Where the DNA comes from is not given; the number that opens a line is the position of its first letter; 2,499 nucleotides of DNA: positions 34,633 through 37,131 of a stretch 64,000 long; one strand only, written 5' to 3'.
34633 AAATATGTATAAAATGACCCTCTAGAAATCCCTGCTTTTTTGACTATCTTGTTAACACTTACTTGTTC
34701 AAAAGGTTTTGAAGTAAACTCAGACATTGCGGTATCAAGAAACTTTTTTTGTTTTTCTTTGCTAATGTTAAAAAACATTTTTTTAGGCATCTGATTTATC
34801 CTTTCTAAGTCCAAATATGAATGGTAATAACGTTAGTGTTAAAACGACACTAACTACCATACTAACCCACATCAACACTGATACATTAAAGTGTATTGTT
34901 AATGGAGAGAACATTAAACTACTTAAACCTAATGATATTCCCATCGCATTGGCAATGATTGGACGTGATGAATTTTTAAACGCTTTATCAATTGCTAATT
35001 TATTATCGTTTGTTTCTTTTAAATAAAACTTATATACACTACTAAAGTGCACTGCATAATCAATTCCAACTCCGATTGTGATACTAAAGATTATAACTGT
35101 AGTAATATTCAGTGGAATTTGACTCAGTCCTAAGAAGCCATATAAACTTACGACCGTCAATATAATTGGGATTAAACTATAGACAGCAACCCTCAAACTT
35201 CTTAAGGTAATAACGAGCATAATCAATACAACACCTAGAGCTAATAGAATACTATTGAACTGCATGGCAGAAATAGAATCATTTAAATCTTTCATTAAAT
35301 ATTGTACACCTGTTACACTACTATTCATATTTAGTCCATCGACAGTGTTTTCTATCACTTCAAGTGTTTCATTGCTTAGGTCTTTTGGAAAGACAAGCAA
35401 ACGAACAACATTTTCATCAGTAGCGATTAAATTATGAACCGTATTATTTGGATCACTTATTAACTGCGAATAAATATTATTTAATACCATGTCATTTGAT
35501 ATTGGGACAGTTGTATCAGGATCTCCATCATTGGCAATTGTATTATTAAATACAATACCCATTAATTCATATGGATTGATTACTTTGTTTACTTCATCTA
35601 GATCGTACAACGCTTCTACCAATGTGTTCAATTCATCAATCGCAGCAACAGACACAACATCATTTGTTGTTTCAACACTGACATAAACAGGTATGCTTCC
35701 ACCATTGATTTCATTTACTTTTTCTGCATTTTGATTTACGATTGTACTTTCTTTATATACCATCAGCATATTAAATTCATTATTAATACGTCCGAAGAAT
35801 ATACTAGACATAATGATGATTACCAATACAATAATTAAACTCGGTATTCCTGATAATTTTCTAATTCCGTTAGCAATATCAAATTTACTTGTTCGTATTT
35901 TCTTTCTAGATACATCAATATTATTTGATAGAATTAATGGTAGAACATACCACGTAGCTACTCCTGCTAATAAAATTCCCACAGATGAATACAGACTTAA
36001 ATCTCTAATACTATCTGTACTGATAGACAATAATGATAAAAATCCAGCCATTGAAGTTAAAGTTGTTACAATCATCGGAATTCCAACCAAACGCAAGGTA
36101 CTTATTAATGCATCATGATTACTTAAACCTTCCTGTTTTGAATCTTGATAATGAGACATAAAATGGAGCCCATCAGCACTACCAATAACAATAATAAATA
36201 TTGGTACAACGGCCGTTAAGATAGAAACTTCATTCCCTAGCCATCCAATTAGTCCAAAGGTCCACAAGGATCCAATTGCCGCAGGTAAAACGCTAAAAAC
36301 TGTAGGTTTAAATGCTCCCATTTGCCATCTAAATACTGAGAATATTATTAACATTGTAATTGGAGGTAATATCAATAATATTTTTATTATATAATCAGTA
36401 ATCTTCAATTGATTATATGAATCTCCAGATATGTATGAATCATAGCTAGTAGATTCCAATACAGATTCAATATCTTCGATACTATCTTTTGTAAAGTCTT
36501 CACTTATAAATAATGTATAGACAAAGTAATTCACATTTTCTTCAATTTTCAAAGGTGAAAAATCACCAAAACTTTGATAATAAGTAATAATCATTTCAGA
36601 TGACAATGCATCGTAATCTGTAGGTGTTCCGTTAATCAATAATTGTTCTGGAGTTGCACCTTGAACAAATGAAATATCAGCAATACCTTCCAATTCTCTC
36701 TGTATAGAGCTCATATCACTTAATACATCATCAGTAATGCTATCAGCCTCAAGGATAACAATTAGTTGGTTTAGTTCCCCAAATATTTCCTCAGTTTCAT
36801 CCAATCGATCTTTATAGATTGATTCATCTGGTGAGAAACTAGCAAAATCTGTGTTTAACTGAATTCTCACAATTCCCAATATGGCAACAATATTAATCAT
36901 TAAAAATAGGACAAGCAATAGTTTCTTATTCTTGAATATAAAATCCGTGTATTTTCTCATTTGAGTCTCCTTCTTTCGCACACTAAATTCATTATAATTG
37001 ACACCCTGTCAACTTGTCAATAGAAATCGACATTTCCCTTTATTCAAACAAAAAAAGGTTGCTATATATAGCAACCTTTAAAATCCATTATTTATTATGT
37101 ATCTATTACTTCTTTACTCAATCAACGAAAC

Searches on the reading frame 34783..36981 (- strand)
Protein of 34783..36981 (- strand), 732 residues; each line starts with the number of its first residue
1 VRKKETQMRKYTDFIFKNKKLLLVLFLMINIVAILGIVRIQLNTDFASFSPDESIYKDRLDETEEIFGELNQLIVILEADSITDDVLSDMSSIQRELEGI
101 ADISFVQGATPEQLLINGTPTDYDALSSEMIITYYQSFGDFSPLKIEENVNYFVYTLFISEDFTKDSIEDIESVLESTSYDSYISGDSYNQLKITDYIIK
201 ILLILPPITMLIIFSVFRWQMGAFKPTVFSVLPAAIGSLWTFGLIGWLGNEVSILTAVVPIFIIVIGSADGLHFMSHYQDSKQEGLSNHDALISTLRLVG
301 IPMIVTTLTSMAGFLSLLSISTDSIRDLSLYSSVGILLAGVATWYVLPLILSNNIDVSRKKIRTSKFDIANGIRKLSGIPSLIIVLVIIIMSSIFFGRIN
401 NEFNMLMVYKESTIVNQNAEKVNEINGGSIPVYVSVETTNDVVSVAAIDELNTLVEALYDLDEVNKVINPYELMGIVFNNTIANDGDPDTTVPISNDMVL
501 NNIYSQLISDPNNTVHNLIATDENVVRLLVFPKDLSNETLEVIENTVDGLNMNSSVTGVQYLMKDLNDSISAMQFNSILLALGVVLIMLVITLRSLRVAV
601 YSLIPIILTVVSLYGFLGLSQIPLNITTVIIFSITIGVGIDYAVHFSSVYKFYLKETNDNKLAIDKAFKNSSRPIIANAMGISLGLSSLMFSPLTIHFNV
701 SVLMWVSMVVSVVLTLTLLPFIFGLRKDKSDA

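Call 60: search_protein_families(library=pfam, proteins=[window:34783-36981:-], max_evalue=0.00001)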
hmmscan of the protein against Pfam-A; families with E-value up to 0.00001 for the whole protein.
window:34783-36981:- (732 aa): 3 families
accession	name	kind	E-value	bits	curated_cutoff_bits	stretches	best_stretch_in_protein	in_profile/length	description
PF03176.21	MMPL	-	2.9e-30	105.8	20.5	2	419-723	17-299/333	MMPL family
PF12349.14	Sterol-sensing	-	4.3e-07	30.4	22.3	1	228-352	10-134/153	Sterol-sensing domain of SREBP cleavage-activation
PF02460.24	Patched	-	6.7e-06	26.4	23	1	203-339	6-142/156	Patched SSD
